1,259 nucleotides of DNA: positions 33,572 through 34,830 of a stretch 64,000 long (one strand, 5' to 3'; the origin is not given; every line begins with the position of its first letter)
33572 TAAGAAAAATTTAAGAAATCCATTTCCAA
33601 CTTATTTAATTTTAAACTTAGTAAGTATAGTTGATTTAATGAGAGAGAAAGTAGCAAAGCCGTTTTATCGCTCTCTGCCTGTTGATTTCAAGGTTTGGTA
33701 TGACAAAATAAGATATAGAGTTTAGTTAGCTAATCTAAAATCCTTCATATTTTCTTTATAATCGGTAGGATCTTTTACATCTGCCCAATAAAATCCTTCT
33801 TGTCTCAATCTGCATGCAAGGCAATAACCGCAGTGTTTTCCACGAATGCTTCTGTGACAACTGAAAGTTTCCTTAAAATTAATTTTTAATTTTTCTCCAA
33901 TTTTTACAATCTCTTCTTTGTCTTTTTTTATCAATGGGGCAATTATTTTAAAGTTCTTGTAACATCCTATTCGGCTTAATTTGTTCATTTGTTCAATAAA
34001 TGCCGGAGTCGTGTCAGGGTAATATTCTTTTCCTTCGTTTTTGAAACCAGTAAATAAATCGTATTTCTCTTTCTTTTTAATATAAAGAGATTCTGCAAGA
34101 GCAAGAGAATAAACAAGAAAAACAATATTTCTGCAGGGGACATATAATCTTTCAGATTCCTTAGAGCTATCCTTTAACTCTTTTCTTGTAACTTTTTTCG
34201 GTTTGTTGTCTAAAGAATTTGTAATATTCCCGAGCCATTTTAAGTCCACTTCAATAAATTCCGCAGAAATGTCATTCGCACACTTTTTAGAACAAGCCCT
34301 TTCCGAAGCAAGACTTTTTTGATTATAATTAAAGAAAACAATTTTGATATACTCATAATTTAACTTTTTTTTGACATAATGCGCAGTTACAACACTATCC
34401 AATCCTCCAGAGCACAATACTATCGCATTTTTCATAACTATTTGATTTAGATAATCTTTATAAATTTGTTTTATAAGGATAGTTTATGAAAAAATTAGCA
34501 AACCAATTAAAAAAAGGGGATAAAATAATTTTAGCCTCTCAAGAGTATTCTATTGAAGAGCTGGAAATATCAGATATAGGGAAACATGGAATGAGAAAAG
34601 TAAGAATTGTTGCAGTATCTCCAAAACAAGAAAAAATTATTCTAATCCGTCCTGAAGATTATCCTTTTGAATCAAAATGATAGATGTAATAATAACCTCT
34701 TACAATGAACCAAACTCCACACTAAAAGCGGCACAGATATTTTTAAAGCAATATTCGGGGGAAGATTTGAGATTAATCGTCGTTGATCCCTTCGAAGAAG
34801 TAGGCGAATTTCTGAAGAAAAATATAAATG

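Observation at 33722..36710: QueC-like enzyme, YhhQ preQ0/preQ1-type transporter and a nucleoside deoxyribosyltransferase-like protein interleaved with glycosyltransferases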

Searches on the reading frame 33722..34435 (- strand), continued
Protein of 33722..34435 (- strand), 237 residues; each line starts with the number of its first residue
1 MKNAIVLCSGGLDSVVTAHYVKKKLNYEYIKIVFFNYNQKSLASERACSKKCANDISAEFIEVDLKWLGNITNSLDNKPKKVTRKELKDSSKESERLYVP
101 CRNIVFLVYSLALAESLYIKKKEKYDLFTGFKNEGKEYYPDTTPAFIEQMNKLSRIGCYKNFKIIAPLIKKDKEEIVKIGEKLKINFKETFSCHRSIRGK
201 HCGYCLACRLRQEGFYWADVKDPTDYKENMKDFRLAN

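Call 53: find_encoding_contigs(protein=P0251, flank=8000, max_places=2)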
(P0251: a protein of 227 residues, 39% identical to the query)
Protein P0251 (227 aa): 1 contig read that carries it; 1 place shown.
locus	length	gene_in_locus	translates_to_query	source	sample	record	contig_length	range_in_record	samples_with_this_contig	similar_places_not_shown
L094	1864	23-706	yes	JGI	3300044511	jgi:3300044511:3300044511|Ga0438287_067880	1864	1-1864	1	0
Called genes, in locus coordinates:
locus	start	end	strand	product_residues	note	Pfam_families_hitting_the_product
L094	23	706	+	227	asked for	PF06508:QueC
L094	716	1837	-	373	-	PF13439:Glyco_transf_4, PF13579:Glyco_trans_4_4, PF00534:Glycos_transf_1, PF13692:Glyco_trans_1_4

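Call 63: search_protein_families(library=padloc, proteins=[window:33722-34435:-], max_evalue=0.01)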
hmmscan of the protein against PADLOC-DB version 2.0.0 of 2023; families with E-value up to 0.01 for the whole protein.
window:33722-34435:- (237 aa): 2 families
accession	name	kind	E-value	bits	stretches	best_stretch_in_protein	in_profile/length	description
PDLC00911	QueC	-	4.7e-24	83.6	2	86-212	66-182/190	QueC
PDLC02214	QatC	-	1.7e-07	28.5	1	142-228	280-375/453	-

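Call 66: search_protein_families(library=padloc, proteins=[P0264, P0266, P0261, P0243, P0254, P0083], max_evalue=0.01)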
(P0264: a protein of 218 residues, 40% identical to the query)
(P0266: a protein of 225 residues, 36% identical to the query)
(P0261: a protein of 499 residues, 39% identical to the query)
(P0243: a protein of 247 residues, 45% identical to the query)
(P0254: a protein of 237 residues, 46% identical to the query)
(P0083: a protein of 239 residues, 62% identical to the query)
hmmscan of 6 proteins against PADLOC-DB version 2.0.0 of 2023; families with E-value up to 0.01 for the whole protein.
P0264 (218 aa): 2 families
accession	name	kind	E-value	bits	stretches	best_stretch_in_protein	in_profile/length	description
PDLC00911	QueC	-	1.1e-31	108.5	1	2-200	6-182/190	QueC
PDLC02214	QatC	-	2.2e-05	21.5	1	181-215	340-374/453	-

P0266 (225 aa): 2 families
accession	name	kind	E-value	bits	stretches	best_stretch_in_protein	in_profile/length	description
PDLC00911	QueC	-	3.1e-21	74.4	2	86-208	65-183/190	QueC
PDLC02214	QatC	-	5.3e-05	20.3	1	187-221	339-373/453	-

P0261 (499 aa): 2 families
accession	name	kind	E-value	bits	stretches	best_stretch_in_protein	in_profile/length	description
PDLC00911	QueC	-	8.4e-17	59.9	2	252-315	5-67/190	QueC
PDLC02214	QatC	-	0.0028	14.6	0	440-470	344-374/453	-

P0243 (247 aa): 3 families
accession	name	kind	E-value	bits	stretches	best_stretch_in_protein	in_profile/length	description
PDLC00911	QueC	-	2.5e-22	78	2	98-219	70-182/190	QueC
PDLC02214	QatC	-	7.5e-05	19.8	0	200-235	341-375/453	-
PDLC02782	SspD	-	0.00027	18.7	1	11-58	3-50/277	SspD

P0254 (237 aa): 2 families
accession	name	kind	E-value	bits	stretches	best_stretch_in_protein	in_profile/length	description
PDLC00911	QueC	-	5.9e-25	86.5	1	2-221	2-182/190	QueC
PDLC02214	QatC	-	1e-07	29.2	1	6-235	149-373/453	-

P0083 (239 aa): 2 families
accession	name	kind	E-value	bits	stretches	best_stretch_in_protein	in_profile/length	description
PDLC00911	QueC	-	1.7e-24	85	2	88-215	65-182/190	QueC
PDLC02214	QatC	-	7.1e-07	26.4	1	197-231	341-375/453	-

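Call 71: predict_structure(alignment_id=A1)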
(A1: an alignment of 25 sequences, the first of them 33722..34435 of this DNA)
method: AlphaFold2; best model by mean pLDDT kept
length: 237 residues; sequences in the alignment: 25
mean_pLDDT: 88.4   pTM: 0.88
mean pLDDT of the five models: 88.4, 88.0, 85.5, 84.0, 83.6
residues with pLDDT >= 90: 144; 70-90: 70; 50-70: 18; < 50: 5
segments of 3 or more residues with pLDDT < 50: 233-237
pLDDT, mean of each block of 10 residues (from residue 1): 94 97 97 94 95 98 92 70 75 79 94 97 96 71 92 95 94 93 96 84 86 91 85 44
secondary structure, 60 per line:
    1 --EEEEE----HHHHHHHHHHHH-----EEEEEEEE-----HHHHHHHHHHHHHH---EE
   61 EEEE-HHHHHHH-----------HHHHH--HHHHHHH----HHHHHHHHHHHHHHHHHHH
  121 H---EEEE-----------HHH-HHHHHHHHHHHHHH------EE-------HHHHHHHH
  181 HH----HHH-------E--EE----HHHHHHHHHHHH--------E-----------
elements in order: E3-7 H12-23 E29-36 H42-55 E59-64 H66-72 H84-88 H91-97 H102-121 E125-128 H144-157 H173-182 H206-217

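Call 74: fold_search(model_id=the predicted structure, library=pdb)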
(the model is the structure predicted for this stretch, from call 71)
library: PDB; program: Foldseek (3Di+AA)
matches with E <= 10: 1486; with E <= 0.001: 81
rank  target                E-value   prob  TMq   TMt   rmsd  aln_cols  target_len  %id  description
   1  3bl5_A                1.8e-11  1.00  0.66  0.79   6.5       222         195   27  Crystal structure of QueC from Bacillus subtilis: an enzyme involved in preQ1 biosynthesis (released 2008-06-03)
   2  3bl5_E                7.4e-11  1.00  0.67  0.79   6.4       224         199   26  Crystal structure of QueC from Bacillus subtilis: an enzyme involved in preQ1 biosynthesis (released 2008-06-03)
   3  2pg3                  1.3e-10  1.00  0.68  0.72   8.0       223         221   25  Crystal structure of a Queuosine biosynthesis protein queC (ECA1155) from Erwinia carotovora subsp. atroseptica SCRI1043 (released 2007-04-24)
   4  9nto_B                1.4e-10  1.00  0.63  0.81   4.1       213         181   19  Structure of Cap9-CdnD complex containing NDG modification (released 2025-05-07)
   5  9kq7_M                2.9e-06  1.00  0.47  0.51  11.4       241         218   13  The structure of the YcfA from Erwinia amylovora bound with ATP (released 2025-10-01)
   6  9kq7_B                4.5e-06  1.00  0.44  0.48  12.0       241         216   14  The structure of the YcfA from Erwinia amylovora bound with ATP (released 2025-10-01)
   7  9kq7_C                4.7e-06  1.00  0.44  0.47  11.8       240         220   14  The structure of the YcfA from Erwinia amylovora bound with ATP (released 2025-10-01)
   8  5mkq_B                5.7e-06  1.00  0.44  0.36   9.0       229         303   17  TtuA enzyme containing a [4Fe-4S] (released 2017-06-14)
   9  9kq6_F                9.7e-06  1.00  0.43  0.46  11.4       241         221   13  The structure of the apo-YcfA from Erwinia amylovora (released 2025-10-01)
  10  3vrh                  1.1e-05  1.00  0.45  0.37   7.6       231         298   16  Crystal structure of ph0300 (released 2013-03-13)
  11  9kq9_F                1.1e-05  1.00  0.44  0.47  12.0       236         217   14  The structure of the YcfA-GTP from Erwinia amylovora (released 2025-10-01)
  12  5gha_A                1.2e-05  1.00  0.46  0.37   9.2       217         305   14  Sulfur Transferase TtuA in complex with Sulfur Carrier TtuB (released 2017-05-03)
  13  5mkp                  1.4e-05  1.00  0.47  0.38   8.8       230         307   16  Non redox thiolation in transfer RNAs occuring via sulfur activation by a [4Fe-4S] cluster (released 2017-06-14)
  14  5b4e                  1.4e-05  1.00  0.47  0.38   9.4       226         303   14  Sulfur Transferase TtuA in complex with iron sulfur cluster and ATP derivative (released 2017-05-03)
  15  5mkq_A                1.6e-05  1.00  0.44  0.36   8.9       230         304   17  TtuA enzyme containing a [4Fe-4S] (released 2017-06-14)
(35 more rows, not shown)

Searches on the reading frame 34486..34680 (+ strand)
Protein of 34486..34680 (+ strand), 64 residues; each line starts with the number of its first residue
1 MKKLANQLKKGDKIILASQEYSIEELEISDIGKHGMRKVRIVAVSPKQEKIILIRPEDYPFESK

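Call 3: search_protein_families(library=pfam, proteins=[window:34486-34680:+], max_evalue=0.01)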
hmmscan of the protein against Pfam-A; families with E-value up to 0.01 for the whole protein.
window:34486-34680:+ (64 aa): 1 family
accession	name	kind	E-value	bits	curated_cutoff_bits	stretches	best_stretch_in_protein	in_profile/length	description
PF21485.3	IF5A-like_N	-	1.7e-05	25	27.1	1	5-44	8-47/63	Translation initiation factor 5A-like, N-terminal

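Call 4: search_protein_families(library=ncbifam, proteins=[window:34486-34680:+], max_evalue=0.01)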
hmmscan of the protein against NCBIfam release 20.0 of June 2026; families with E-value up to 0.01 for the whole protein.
window:34486-34680:+ (64 aa): 2 families
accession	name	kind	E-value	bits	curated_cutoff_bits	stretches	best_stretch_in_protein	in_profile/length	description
NF003076.0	PRK03999.1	equivalog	4.2e-07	29.6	138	1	5-56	8-60/129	translation initiation factor IF-5A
TIGR00037.1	eIF_5A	equivalog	1.5e-05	24.9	75.45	1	6-45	10-49/130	translation initiation factor IF-5A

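Call 39: search_solved_structures(query=A3, max_evalue=1, show_alignments=3)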
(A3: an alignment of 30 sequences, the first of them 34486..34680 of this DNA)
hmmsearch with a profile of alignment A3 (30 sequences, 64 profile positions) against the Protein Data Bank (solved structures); distinct sequences matched with E-value up to 1: 35.
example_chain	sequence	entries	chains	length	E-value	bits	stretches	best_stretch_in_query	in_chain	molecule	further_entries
1bkb_A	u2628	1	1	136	2.2e-07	34.2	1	4-44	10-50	TRANSLATION INITIATION FACTOR 5A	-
1iz6_A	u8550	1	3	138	3.9e-06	30.2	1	2-50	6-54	Initiation Factor 5A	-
7n4d_A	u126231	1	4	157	4.5e-05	26.8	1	4-42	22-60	Eukaryotic translation initiation factor 5A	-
3hks_A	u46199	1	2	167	6.2e-05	26.3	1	4-44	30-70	Eukaryotic translation initiation factor 5A-2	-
1xtd_A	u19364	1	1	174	7.8e-05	26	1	5-44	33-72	eukaryotic initiation factor 5a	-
1x6o_A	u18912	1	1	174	8.8e-05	25.9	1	5-44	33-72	eukaryotic initiation factor 5a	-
9rvu_HI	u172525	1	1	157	0.0011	22.3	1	5-44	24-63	Eukaryotic translation initiation factor 5A-1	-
25wn_A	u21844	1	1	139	0.0041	20.5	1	5-44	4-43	Eukaryotic translation initiation factor 5A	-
8put_E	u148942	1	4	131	0.0054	20.1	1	6-56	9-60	Translation initiation factor 5A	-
2eif_A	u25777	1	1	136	0.0079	19.6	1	6-42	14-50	PROTEIN (EUKARYOTIC TRANSLATION INITIATION FACTOR 5A)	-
1eif_A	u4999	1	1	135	0.008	19.6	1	6-42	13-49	EUKARYOTIC TRANSLATION INITIATION FACTOR 5A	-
8qzv_A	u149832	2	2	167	0.01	19.3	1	6-41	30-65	Eukaryotic translation initiation factor 5A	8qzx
6q84_C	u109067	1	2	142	0.018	18.4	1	5-44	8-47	Eukaryotic translation initiation factor 5A-1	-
8bn3_eI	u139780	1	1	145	0.019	18.4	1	5-44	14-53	Eukaryotic translation initiation factor 5A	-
5hy6_A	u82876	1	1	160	0.02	18.3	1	5-42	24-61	Eukaryotic translation initiation factor 5A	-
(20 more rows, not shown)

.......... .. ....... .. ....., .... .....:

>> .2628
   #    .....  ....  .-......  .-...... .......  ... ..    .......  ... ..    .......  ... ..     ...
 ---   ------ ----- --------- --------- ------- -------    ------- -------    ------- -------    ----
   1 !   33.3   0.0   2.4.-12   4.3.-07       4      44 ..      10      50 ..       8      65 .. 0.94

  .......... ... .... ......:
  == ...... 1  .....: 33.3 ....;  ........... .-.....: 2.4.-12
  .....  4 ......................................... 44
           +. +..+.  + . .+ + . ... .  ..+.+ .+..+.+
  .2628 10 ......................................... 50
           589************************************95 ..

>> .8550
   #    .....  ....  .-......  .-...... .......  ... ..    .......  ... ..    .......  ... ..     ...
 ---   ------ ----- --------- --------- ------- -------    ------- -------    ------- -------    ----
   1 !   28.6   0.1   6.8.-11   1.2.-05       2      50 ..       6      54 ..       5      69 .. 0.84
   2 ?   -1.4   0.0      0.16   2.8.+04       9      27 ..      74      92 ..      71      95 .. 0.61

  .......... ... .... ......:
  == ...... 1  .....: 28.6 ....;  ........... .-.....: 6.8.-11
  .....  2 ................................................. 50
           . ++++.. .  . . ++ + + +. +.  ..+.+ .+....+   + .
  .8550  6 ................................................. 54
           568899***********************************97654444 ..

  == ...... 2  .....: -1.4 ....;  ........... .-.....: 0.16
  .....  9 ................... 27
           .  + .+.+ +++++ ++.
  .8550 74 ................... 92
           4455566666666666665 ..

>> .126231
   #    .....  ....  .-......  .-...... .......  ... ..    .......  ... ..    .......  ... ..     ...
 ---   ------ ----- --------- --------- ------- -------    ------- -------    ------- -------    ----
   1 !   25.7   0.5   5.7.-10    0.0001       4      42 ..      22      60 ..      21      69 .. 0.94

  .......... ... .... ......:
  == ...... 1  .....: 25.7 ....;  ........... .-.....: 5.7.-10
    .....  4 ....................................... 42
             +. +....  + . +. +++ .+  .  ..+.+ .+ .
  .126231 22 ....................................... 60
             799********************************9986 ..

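Call 59: find_homologous_proteins(query=A3, max_evalue=0.001)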
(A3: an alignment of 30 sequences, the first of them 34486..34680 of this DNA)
Query A3 (30 sequences) (64 aa, profile of the alignment): 923 proteins with E <= 0.001 among 1258 candidates; the best 120 are listed.
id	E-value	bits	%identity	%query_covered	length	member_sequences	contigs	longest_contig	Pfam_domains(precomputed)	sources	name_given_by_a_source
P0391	2.3e-30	122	61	97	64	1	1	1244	-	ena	-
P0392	5.1e-30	121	74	97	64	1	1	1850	PF21485.4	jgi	jgi:translation elongation factor P/translation initiation factor 5A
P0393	7.0e-30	121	65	97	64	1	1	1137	PF21485.4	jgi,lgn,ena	-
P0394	1.1e-29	120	60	98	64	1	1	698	PF21485.4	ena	-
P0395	1.4e-29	120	62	95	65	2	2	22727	-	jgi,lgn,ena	-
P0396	1.4e-29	120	56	97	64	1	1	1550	-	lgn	-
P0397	1.7e-29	120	68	98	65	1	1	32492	PF21485.4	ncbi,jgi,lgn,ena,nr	ncbi:MAG: hypothetical protein KKA64_03460 [Nanoarchaeota archaeon]|nr:hypothetical protein [Nanoarc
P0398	1.8e-29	119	68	97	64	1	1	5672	PF21485.4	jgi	jgi:translation elongation factor P/translation initiation factor 5A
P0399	2.3e-29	119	70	95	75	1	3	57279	PF21485.4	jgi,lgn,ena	-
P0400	2.6e-29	119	60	97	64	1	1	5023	PF21485.4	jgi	jgi:translation elongation factor P/translation initiation factor 5A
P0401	2.8e-29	119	66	97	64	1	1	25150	-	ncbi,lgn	-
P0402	3.2e-29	119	59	98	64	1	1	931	PF21485.4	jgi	-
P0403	3.6e-29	118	63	98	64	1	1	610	-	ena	-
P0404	3.8e-29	118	65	97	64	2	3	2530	PF21485.4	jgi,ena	-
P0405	4.0e-29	118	59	98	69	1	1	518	-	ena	-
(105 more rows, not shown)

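Call 63: search_protein_families(library=padloc, proteins=[window:34486-34680:+], max_evalue=0.01)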
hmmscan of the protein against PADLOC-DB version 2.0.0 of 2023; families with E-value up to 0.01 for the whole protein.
window:34486-34680:+ (64 aa): 0 families

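Call 69: predict_structure(alignment_id=A4)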
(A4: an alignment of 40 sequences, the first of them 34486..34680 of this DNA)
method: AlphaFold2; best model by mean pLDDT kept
length: 64 residues; sequences in the alignment: 40
mean_pLDDT: 91.2   pTM: 0.72
mean pLDDT of the five models: 91.2, 90.6, 90.4, 88.7, 85.7
residues with pLDDT >= 90: 47; 70-90: 17; 50-70: 0; < 50: 0
segments of 3 or more residues with pLDDT < 50: none
pLDDT, mean of each block of 10 residues (from residue 1): 92 92 93 86 93 93 88
secondary structure, 60 per line:
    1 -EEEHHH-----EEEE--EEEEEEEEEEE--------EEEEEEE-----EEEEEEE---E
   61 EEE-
elements in order: E2-4 E13-16 E19-29 E38-44 E50-56 E60-63

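Call 73: fold_search(model_id=the predicted structure, library=pdb)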
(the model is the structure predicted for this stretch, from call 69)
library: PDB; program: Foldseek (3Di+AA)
matches with E <= 10: 789; with E <= 0.001: 35
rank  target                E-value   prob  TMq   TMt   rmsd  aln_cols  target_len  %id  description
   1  8bn3_eI               1.7e-05  1.00  0.87  0.41   1.5        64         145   23  Yeast 80S, ES7s delta, eIF5A, Stm1 containing (released 2024-01-10)
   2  1bkb                  2.0e-05  1.00  0.86  0.43   1.5        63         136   35  INITIATION FACTOR 5A FROM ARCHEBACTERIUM PYROBACULUM AEROPHILUM (released 1998-11-04)
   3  7n4d_A                2.2e-05  1.00  0.84  0.40   1.5        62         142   26  Translation initiation factor eif-5a family protein from Naegleria fowleri ATCC 30863 (released 2021-06-23)
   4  3er0_A                3.4e-05  1.00  0.85  0.39   1.4        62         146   24  Crystal structure of the full length eIF5A from Saccharomyces cerevisiae (released 2008-12-02)
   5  8g5y_5A               3.8e-05  1.00  0.80  0.40   1.9        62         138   24  mRNA decoding in human is kinetically and structurally distinct from bacteria (IC state) (released 2023-04-19)
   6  7oyd_t                4.0e-05  1.00  0.83  0.44   1.7        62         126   26  Cryo-EM structure of a rabbit 80S ribosome with zebrafish Dap1b (released 2022-07-20)
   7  8t2x_eI               4.2e-05  1.00  0.86  0.38   1.6        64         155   23  Hypomethylated yeast 80S bound with cycloheximide, P-site tRNA, A-site tRNA, messenger RNA and eIF5A, PRE (released 2024-12-11)
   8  1xtd                  4.5e-05  1.00  0.85  0.39   1.7        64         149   28  Structural Analysis of Leishmania mexicana eukaryotic initiation factor 5a (released 2004-10-26)
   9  1iz6_A                4.7e-05  1.00  0.82  0.41   1.7        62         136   29  Crystal Structure of Translation Initiation Factor 5A from Pyrococcus Horikoshii (released 2003-01-28)
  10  3hks_A                4.7e-05  1.00  0.82  0.39   1.9        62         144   26  Crystal structure of eukaryotic translation initiation factor eIF-5A2 from Arabidopsis thaliana (released 2009-09-29)
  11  8y0w_5                5.6e-05  1.00  0.83  0.43   1.8        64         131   23  dormant ribosome with eIF5A, eEF2 and SERBP1 (released 2024-02-07)
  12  3hks_B                5.9e-05  1.00  0.82  0.39   1.7        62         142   26  Crystal structure of eukaryotic translation initiation factor eIF-5A2 from Arabidopsis thaliana (released 2009-09-29)
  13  2eif                  6.6e-05  1.00  0.82  0.42   1.7        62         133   22  Eukaryotic translation initiation factor 5A from Methanococcus jannaschii (released 1999-10-12)
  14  5dat_f                7.4e-05  1.00  0.85  0.39   1.7        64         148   23  Complex of yeast 80S ribosome with hypusine-containing eIF5A (released 2016-08-31)
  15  8k2d_CE               8.3e-05  1.00  0.87  0.40   1.5        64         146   23  Cryo-EM structure of the yeast 80S ribosome with tigecycline, eEF2, Stm1 and eIF5A (released 2024-07-10)
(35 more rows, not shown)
